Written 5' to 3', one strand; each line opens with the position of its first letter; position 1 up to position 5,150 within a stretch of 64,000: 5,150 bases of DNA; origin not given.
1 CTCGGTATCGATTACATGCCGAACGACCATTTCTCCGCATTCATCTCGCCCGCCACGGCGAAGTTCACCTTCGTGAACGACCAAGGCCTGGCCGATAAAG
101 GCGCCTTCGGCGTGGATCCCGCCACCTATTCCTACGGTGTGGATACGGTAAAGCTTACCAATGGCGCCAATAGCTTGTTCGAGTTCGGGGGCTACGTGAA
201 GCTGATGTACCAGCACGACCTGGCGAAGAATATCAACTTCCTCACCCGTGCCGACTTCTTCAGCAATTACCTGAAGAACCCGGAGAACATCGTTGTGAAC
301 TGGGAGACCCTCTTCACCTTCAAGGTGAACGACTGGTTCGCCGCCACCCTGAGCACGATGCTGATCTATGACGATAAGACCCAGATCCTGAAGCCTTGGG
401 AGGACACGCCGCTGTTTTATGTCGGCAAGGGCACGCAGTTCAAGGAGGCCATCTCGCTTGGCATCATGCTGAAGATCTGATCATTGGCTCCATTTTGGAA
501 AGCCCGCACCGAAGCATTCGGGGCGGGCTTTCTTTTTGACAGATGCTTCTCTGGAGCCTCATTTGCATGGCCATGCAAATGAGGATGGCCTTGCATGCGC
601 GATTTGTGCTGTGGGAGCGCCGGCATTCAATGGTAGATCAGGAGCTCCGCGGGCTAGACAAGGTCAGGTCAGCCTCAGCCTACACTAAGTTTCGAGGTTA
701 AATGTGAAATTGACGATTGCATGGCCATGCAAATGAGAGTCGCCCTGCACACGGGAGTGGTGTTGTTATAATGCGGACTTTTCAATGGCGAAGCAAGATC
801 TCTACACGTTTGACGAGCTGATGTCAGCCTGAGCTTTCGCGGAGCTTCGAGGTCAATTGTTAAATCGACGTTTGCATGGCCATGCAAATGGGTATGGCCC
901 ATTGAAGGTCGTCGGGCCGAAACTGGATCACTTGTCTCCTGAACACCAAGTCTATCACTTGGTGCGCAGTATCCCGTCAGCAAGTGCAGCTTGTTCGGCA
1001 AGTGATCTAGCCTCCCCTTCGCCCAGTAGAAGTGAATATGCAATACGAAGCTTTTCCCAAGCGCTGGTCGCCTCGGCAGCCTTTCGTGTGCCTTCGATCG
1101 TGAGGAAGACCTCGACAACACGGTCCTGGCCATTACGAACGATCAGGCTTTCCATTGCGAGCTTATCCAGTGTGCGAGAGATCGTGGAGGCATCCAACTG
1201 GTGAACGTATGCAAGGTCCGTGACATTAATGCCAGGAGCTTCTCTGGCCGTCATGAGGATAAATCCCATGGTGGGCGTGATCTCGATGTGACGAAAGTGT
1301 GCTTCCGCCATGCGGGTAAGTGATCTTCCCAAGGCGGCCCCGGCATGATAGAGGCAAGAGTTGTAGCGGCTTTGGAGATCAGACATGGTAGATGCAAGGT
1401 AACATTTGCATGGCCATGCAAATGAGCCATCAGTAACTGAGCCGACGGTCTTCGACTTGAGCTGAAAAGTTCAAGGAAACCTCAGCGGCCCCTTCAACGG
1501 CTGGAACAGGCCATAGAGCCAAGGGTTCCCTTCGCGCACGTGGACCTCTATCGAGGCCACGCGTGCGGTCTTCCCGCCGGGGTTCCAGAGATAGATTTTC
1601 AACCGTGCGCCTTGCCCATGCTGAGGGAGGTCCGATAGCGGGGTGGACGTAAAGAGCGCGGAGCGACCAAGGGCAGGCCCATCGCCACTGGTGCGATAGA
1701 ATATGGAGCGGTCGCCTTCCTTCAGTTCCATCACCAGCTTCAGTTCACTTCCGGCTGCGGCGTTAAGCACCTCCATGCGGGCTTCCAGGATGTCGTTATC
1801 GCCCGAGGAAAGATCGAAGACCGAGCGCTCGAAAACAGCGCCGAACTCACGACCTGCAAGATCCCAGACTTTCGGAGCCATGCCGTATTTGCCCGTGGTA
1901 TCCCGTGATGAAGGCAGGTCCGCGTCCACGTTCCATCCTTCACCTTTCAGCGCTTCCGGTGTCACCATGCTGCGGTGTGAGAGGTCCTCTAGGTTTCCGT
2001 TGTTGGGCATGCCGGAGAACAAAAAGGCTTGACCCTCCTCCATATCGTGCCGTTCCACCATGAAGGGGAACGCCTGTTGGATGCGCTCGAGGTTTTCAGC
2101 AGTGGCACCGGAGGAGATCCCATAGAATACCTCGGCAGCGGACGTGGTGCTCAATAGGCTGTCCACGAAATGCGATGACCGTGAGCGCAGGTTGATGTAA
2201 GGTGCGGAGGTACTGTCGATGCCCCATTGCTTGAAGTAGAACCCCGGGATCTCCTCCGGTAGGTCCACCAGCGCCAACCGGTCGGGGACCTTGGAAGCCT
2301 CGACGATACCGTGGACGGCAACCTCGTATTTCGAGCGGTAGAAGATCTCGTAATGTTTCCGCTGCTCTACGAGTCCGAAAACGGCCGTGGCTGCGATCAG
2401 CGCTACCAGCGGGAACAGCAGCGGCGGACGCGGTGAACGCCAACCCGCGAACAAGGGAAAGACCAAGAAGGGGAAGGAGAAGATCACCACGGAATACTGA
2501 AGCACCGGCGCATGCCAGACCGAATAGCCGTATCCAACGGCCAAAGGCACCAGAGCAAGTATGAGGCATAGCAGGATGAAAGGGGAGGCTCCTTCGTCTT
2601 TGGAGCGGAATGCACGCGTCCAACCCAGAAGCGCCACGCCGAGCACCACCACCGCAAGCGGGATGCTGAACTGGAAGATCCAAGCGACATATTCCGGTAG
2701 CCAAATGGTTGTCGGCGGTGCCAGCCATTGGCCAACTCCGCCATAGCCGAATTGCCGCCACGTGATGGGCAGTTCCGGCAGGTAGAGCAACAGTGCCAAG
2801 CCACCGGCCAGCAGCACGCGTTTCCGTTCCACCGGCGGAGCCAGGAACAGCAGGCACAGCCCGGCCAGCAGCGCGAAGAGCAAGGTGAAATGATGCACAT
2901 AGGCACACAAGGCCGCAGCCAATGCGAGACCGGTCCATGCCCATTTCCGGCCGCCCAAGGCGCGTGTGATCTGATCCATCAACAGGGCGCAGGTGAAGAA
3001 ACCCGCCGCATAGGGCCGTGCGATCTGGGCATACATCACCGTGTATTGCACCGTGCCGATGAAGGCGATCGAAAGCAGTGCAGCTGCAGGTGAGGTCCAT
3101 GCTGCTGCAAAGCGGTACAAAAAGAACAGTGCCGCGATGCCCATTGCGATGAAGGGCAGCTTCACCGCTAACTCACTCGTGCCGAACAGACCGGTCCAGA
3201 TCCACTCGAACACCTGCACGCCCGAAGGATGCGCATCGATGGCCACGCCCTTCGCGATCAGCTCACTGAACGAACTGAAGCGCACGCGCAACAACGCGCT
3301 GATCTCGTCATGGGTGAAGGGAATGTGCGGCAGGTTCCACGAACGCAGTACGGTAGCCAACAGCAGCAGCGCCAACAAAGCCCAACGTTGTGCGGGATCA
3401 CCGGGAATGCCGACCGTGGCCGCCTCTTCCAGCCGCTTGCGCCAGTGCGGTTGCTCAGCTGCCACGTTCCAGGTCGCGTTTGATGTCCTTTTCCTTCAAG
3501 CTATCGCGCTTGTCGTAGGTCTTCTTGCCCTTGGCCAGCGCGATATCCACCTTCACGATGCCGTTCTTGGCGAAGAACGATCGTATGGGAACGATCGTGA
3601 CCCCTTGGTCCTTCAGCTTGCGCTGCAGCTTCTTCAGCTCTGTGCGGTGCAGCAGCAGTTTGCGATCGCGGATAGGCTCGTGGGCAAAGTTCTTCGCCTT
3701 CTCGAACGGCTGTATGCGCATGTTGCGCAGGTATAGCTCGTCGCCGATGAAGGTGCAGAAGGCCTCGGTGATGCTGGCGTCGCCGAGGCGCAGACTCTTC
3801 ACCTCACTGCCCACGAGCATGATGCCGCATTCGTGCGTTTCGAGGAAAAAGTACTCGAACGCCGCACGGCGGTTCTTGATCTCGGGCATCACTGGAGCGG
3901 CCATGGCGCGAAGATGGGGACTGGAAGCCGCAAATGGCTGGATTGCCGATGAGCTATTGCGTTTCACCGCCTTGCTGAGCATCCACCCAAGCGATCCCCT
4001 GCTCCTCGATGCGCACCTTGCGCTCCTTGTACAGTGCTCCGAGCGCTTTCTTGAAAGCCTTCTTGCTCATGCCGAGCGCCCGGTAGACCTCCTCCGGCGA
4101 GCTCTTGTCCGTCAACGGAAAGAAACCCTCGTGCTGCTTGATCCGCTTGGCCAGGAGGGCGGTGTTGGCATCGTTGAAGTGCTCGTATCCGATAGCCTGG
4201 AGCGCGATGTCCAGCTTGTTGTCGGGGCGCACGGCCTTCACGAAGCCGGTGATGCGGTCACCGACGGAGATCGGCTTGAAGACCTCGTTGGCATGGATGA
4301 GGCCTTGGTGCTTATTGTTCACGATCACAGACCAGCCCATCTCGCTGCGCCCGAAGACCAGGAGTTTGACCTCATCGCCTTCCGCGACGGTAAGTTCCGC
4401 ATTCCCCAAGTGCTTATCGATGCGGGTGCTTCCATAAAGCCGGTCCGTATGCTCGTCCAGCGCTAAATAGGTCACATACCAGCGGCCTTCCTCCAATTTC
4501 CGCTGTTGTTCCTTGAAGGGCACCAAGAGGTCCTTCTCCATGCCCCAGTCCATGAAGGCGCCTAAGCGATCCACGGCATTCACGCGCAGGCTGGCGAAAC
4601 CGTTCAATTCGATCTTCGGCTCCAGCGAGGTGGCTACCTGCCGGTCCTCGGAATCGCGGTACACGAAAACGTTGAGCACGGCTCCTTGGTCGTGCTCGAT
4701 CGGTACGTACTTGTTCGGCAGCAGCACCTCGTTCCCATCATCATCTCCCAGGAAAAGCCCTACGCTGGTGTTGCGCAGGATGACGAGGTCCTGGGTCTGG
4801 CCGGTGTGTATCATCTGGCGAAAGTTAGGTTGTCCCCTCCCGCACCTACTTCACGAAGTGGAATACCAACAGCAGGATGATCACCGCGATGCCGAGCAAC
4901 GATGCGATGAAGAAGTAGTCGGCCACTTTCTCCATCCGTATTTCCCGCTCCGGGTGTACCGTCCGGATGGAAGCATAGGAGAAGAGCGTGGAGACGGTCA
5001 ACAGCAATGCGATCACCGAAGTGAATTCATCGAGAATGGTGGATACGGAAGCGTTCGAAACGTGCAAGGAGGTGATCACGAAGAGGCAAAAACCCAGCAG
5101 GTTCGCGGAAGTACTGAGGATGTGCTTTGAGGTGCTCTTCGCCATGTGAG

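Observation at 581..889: The ~155-bp units between the palindromes are homologous: possible tandem MarR-controlled sRNA cassettes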

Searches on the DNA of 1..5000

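Call 7: search_rna_families(source=window, start=1, end=5000, threshold=evalue, max_evalue=10)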
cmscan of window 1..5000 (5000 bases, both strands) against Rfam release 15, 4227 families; matches with E-value up to 10: 3.
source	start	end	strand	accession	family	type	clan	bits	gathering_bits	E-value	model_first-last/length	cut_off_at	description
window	3880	3955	-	RF01546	TB6Cs1H1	Gene; snRNA; snoRNA; HACA-box;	-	19.9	40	0.8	1-66/66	no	Trypanosomatid snoRNA TB6Cs1H1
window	375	448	+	RF02133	HOXB13-AS1_2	Gene; lncRNA;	-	18.7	40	0.51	1-81/81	no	HOXB13 antisense RNA 1 conserved region 2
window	458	537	+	RF00506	Thr_leader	Cis-reg; leader;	-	17.6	55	8.8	1-118/118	no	Threonine operon leader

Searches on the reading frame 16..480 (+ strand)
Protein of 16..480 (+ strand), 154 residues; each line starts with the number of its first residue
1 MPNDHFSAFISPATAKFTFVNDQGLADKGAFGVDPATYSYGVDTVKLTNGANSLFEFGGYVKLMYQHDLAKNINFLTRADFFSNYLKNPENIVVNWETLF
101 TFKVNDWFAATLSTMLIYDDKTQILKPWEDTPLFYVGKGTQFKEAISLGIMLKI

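Call 9: search_protein_families(library=pfam, proteins=[window:16-480:+])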
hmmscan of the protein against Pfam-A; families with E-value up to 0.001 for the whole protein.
window:16-480:+ (154 aa): 1 family
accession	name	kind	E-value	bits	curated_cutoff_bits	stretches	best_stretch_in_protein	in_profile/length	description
PF04338.18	DUF481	-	3e-05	24.6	21.1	1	45-123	115-192/210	Protein of unknown function, DUF481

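Call 10: search_protein_families(library=ncbifam, proteins=[window:16-480:+])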
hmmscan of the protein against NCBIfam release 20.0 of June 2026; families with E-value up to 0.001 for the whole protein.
window:16-480:+ (154 aa): 0 families

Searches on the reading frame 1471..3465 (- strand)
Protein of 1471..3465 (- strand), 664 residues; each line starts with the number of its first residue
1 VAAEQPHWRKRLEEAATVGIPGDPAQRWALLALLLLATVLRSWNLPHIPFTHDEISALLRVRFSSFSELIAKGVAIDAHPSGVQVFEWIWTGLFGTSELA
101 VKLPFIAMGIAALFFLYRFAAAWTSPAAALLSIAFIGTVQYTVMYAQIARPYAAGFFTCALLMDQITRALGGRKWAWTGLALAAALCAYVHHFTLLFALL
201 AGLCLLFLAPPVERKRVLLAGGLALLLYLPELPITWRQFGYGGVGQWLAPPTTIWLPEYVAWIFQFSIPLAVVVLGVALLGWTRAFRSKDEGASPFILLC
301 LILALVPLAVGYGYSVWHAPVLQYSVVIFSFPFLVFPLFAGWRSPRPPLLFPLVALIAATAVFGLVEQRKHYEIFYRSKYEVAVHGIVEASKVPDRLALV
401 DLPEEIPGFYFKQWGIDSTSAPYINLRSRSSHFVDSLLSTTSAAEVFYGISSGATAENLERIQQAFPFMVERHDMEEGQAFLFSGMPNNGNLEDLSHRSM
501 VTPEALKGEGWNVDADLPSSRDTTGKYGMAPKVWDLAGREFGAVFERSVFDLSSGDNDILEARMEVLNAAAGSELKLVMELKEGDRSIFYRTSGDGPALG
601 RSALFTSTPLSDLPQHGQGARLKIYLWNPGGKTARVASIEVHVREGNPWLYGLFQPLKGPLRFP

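Call 9: search_protein_families(library=pfam, proteins=[window:1471-3465:-])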
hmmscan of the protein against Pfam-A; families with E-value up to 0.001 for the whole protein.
window:1471-3465:- (664 aa): 1 family
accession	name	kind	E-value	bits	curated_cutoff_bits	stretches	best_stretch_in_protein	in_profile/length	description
PF13231.12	PMT_2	-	5.1e-07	30.5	26.1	1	79-232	2-158/160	Dolichyl-phosphate-mannose-protein mannosyltransferase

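Call 10: search_protein_families(library=ncbifam, proteins=[window:1471-3465:-])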
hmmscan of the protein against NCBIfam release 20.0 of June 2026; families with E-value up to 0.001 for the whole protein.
window:1471-3465:- (664 aa): 0 families

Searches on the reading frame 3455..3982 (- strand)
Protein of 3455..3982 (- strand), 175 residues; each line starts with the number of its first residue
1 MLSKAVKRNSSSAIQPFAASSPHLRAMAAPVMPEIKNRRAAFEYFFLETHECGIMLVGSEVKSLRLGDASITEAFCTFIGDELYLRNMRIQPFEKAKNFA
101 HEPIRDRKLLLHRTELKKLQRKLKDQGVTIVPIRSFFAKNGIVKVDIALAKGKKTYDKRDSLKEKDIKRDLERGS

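Call 9: search_protein_families(library=pfam, proteins=[window:3455-3982:-])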
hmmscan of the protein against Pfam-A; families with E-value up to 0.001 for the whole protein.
window:3455-3982:- (175 aa): 1 family
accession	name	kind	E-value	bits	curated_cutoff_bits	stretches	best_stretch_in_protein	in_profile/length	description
PF01668.23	SmpB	-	1.5e-53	181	27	1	35-173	2-139/143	SmpB protein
